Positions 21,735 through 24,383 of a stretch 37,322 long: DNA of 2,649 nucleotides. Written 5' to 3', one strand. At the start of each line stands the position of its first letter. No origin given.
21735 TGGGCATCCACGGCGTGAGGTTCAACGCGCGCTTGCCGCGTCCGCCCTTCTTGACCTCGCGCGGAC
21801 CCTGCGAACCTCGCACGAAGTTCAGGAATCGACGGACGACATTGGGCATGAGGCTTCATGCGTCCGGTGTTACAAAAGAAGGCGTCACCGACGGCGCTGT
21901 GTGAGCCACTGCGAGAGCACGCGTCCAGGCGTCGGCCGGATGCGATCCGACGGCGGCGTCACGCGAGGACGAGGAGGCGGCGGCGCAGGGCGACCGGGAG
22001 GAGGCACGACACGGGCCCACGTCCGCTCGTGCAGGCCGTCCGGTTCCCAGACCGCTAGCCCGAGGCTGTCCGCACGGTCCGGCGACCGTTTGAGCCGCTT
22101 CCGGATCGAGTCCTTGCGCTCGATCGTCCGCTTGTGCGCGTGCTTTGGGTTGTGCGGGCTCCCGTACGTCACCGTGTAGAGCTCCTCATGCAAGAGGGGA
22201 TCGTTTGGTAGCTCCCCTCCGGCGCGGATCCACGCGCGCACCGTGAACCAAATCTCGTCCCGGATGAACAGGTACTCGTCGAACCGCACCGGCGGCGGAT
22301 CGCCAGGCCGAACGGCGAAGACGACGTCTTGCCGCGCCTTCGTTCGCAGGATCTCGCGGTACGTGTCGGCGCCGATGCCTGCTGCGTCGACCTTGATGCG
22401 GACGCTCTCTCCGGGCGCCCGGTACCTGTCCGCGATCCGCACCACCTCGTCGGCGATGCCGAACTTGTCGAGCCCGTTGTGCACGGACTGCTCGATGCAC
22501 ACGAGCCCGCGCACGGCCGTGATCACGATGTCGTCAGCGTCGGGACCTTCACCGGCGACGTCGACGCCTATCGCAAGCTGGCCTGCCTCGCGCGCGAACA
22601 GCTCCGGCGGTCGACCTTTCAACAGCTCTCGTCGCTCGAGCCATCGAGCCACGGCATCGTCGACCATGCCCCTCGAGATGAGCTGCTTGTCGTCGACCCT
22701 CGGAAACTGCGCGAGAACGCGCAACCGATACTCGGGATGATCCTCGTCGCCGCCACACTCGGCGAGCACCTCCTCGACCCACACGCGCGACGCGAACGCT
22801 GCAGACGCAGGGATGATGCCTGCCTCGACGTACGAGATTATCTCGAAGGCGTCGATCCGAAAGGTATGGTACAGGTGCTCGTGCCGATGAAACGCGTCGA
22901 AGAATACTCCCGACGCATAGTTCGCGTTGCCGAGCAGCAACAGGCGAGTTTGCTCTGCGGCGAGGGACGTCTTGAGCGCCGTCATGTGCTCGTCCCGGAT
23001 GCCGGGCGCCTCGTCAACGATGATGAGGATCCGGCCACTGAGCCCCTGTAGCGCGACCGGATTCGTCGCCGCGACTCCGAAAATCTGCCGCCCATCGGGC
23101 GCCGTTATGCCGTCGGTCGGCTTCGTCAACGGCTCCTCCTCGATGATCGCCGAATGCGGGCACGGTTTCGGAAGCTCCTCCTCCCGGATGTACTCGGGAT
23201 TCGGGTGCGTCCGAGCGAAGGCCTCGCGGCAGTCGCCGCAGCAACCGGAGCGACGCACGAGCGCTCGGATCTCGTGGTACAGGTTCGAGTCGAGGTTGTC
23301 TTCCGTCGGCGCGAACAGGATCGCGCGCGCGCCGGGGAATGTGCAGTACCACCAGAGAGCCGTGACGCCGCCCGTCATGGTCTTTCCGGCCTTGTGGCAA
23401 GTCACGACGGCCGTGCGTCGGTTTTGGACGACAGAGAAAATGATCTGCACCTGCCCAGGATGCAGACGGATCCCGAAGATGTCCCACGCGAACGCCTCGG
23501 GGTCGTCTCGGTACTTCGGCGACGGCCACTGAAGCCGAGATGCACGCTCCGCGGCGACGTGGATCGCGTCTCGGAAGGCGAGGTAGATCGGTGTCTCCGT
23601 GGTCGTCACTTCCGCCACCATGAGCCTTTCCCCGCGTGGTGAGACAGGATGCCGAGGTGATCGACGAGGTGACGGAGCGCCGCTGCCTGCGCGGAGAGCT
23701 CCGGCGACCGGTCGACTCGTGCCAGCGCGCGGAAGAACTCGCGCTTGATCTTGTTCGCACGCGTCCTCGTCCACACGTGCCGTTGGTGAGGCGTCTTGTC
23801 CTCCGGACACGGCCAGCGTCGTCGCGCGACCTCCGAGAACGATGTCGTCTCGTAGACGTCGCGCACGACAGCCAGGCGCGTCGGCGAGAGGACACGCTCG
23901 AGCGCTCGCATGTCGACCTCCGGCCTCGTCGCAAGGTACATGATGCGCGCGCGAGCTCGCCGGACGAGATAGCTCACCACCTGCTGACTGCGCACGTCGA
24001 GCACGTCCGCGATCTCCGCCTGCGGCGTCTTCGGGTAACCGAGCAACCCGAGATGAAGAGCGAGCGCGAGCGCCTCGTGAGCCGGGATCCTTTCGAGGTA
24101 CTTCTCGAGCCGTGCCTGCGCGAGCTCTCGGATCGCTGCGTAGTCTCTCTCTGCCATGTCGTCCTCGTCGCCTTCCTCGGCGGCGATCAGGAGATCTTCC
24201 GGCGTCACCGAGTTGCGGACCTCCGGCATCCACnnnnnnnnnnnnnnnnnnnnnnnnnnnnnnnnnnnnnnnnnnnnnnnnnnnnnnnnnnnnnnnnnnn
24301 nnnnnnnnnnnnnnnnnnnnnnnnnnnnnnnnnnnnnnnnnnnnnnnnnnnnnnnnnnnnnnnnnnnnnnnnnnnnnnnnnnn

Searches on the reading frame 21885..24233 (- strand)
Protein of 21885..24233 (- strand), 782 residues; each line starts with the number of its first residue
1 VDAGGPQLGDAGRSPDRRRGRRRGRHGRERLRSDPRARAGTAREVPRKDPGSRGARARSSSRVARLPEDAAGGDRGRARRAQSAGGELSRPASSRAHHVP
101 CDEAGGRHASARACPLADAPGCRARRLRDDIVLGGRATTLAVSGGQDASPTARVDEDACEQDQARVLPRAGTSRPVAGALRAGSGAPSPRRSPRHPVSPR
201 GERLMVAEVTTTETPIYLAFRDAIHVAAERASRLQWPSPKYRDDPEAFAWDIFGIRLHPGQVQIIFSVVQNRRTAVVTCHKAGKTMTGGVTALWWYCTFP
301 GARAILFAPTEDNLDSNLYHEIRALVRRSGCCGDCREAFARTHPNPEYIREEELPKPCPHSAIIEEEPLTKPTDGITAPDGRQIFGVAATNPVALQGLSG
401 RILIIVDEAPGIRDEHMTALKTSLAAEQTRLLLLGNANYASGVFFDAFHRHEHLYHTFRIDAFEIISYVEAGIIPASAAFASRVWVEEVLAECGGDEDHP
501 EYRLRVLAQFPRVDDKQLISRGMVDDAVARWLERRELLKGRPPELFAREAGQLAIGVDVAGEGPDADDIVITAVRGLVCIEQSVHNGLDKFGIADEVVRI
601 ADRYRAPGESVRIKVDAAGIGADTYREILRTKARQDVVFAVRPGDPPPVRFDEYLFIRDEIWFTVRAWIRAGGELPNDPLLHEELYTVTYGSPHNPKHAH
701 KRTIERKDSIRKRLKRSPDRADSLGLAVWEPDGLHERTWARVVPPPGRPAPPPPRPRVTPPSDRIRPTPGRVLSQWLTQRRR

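Call 37: search_protein_families(library=phrogs, proteins=[window:21885-24233:-], max_evalue=0.001)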
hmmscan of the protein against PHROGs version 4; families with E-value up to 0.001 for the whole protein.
window:21885-24233:- (782 aa): 3 families
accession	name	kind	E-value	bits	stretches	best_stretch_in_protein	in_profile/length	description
phrog_5902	-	unknown function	1.2e-24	88.3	2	389-523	143-268/359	-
phrog_2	-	head and packaging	2.6e-21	77.1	1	214-740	250-601/807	terminase large subunit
phrog_20197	-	unknown function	0.00033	21.6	1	240-313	17-91/158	-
